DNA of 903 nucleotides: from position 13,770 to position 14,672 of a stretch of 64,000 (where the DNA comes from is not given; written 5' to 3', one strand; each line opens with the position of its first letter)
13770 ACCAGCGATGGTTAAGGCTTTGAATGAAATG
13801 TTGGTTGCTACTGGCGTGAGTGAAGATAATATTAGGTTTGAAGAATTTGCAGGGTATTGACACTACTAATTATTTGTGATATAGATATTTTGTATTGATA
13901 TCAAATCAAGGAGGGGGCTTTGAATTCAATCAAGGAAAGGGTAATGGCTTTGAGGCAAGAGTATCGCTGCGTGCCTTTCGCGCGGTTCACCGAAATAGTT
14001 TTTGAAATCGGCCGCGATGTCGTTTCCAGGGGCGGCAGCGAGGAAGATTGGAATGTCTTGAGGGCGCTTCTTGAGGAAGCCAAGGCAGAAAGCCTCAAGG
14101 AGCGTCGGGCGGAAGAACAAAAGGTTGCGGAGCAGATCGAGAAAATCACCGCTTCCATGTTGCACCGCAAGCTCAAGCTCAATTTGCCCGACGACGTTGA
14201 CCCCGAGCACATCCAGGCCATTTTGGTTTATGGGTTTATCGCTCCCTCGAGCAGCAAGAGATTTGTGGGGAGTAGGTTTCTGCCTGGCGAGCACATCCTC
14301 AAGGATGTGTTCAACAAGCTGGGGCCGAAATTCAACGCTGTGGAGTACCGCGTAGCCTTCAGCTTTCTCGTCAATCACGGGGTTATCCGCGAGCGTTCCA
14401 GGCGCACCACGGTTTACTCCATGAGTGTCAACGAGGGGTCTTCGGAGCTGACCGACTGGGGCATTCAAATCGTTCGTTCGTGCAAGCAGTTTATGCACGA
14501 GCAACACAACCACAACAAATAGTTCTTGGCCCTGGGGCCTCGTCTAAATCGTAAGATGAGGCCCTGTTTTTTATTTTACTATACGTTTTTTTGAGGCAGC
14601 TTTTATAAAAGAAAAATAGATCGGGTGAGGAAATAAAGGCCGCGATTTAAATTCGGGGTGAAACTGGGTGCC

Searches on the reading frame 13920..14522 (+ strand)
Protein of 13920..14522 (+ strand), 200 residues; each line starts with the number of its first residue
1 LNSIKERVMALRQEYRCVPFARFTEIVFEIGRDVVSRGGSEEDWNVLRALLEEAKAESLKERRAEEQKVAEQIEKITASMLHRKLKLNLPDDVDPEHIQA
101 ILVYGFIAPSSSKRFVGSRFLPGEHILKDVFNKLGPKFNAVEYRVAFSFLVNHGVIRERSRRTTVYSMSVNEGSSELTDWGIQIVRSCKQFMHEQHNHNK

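Call 34: search_protein_families(library=pfam, proteins=[window:13920-14522:+], max_evalue=1)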
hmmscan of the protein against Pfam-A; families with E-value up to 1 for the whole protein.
window:13920-14522:+ (200 aa): 3 families
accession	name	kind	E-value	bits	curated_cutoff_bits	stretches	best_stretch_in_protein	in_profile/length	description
PF01129.24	ART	-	0.053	13.3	22.3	1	52-104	20-72/222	NAD:arginine ADP-ribosyltransferase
PF00473.22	CRF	-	0.08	13.5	22.1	1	45-64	10-28/38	Corticotropin-releasing factor family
PF21835.1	YIEGIA_cap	-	0.22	11.7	24.1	1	63-83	27-47/58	Capping complex subunit for YIEGIA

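Call 82: search_protein_families(library=phrogs, proteins=[window:13920-14522:+], max_evalue=0.01)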
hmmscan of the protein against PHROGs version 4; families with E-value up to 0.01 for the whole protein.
window:13920-14522:+ (200 aa): 0 families
